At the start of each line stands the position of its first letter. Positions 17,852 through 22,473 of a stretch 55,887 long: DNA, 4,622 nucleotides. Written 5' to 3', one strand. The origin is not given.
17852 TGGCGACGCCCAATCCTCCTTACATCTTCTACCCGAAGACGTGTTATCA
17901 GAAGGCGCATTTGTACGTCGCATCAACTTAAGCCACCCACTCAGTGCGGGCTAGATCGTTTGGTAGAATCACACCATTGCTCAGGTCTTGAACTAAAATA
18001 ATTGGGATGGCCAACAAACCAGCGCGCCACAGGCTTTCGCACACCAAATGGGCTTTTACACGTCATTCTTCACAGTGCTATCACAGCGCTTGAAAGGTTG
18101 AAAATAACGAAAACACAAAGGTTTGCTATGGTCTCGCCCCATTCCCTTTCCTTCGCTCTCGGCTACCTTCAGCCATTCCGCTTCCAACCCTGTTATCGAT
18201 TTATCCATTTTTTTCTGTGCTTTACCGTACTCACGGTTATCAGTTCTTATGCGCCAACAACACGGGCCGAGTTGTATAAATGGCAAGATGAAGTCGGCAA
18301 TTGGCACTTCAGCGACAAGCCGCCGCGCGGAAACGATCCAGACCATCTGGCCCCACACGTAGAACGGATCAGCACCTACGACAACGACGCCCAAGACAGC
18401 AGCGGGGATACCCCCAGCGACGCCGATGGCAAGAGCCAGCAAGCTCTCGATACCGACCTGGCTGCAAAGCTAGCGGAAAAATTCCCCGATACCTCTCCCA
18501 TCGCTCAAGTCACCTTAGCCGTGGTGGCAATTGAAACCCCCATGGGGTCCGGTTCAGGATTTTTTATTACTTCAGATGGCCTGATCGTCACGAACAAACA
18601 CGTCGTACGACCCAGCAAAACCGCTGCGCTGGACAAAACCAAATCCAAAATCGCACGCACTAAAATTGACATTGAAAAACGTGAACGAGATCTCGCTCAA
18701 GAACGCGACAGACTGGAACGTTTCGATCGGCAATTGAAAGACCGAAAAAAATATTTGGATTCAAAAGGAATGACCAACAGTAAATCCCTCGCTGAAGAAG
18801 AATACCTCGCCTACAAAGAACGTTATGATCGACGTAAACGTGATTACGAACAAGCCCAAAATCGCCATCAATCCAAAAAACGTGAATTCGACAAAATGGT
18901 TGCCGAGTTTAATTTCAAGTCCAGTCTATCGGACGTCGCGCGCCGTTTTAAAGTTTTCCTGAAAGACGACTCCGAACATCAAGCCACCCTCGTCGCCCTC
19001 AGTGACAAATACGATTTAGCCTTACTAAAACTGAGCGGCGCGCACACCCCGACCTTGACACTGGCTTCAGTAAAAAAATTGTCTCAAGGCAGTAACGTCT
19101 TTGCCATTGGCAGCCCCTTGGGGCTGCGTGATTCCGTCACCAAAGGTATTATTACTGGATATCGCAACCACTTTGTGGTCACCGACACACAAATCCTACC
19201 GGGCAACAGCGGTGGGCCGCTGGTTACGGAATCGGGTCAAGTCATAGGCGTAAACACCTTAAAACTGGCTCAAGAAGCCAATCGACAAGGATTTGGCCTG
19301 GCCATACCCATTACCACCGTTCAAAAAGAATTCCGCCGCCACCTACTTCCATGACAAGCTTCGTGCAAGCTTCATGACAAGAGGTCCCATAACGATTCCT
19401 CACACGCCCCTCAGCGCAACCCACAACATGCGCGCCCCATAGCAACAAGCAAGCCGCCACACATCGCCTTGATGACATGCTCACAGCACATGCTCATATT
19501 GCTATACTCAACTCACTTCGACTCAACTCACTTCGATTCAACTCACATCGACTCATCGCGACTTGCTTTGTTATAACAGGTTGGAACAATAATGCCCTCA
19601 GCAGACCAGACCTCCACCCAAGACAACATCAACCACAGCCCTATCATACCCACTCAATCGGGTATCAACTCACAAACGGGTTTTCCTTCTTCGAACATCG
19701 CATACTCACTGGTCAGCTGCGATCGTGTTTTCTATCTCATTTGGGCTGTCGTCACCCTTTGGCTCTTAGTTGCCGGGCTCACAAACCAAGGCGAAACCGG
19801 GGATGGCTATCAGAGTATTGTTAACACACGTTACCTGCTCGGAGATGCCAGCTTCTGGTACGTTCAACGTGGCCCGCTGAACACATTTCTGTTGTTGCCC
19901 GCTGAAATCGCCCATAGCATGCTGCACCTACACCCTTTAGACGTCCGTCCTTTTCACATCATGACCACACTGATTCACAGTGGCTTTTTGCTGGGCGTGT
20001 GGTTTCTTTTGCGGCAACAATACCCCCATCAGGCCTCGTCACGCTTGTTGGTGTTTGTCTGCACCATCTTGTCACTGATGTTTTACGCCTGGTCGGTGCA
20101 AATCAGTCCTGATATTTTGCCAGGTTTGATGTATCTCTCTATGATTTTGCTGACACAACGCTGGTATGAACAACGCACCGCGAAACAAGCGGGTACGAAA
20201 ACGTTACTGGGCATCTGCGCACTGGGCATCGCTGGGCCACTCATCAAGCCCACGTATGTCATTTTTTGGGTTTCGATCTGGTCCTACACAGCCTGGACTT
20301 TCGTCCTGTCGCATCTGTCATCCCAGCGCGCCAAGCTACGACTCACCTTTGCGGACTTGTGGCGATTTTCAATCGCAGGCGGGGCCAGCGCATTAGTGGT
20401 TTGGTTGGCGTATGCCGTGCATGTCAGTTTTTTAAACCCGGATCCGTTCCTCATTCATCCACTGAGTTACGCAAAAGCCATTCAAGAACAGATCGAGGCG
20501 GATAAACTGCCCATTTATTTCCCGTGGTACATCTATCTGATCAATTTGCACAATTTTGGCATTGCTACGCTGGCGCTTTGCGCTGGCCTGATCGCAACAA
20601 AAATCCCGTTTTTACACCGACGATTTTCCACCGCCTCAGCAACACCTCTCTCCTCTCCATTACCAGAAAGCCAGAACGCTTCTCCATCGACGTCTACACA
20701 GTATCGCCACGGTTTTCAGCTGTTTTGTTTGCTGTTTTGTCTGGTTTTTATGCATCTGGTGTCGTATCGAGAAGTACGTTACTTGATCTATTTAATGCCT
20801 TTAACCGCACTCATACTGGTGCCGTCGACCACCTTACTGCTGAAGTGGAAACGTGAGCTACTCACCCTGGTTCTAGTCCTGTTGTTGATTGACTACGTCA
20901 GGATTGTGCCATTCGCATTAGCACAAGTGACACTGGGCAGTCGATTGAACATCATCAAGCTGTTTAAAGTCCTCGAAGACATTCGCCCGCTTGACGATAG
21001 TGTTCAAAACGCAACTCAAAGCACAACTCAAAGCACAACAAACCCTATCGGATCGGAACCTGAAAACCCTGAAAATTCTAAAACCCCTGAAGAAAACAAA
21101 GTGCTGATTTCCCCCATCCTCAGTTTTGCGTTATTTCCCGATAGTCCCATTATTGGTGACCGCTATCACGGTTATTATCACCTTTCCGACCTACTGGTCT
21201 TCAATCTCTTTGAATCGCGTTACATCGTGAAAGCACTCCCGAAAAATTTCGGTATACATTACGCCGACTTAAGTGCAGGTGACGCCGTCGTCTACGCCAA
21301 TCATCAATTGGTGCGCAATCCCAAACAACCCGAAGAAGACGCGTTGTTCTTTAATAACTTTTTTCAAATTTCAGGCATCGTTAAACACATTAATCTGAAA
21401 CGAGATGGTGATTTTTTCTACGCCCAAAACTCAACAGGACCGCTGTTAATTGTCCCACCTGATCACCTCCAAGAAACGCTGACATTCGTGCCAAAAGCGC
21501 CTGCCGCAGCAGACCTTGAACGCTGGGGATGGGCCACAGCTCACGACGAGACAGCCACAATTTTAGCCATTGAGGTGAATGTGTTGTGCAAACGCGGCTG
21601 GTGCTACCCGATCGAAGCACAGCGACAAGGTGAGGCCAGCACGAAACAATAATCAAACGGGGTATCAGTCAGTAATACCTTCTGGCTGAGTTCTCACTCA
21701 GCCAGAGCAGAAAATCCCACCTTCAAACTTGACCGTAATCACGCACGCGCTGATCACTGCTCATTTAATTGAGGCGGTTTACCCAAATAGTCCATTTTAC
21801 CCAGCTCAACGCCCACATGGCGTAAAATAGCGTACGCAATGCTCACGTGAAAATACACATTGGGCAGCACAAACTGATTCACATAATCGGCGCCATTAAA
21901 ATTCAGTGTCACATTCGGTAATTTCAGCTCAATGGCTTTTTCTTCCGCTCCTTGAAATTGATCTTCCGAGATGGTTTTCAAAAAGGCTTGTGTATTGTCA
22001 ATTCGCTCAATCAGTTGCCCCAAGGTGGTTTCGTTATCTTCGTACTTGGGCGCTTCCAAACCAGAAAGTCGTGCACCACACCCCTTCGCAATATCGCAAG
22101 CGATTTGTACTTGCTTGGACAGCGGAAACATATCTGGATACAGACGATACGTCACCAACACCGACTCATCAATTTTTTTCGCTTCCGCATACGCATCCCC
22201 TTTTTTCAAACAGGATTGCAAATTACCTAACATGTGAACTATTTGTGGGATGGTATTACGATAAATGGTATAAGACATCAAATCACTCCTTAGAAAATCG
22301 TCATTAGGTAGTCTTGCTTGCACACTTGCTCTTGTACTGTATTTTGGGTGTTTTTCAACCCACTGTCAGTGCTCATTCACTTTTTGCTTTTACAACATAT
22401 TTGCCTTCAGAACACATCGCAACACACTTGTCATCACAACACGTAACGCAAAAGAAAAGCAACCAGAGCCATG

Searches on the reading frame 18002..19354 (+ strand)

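Call 12: search_protein_families(library=pfam, proteins=[window:18002-19354:+], max_evalue=0.001)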
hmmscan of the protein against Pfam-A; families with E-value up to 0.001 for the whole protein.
window:18002-19354:+ (450 aa): 3 families
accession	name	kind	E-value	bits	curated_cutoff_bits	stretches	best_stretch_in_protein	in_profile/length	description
PF13365.12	Trypsin_2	-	4.8e-29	102.4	27.6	2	313-417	28-144/144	Trypsin-like peptidase domain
PF00089.32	Trypsin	-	2.3e-11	44.4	20.6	1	336-441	86-217/220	Trypsin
PF13511.11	DUF4124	-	4.4e-06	27.3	22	1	84-111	7-35/56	Domain of unknown function (DUF4124)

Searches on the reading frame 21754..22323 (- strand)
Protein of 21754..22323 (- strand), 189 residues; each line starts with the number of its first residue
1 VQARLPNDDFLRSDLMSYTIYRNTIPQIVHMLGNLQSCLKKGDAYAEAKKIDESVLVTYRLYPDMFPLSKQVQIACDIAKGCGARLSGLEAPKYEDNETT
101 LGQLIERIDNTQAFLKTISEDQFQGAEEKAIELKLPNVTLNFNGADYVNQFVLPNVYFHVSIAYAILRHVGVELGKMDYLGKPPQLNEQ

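Call 12: search_protein_families(library=pfam, proteins=[window:21754-22323:-], max_evalue=0.001)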
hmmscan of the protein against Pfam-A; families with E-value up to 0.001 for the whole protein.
window:21754-22323:- (189 aa): 1 family
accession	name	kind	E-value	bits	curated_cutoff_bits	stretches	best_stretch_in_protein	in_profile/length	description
PF09351.15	DUF1993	-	3.5e-61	206.3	23.4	1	20-180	1-161/161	Domain of unknown function (DUF1993)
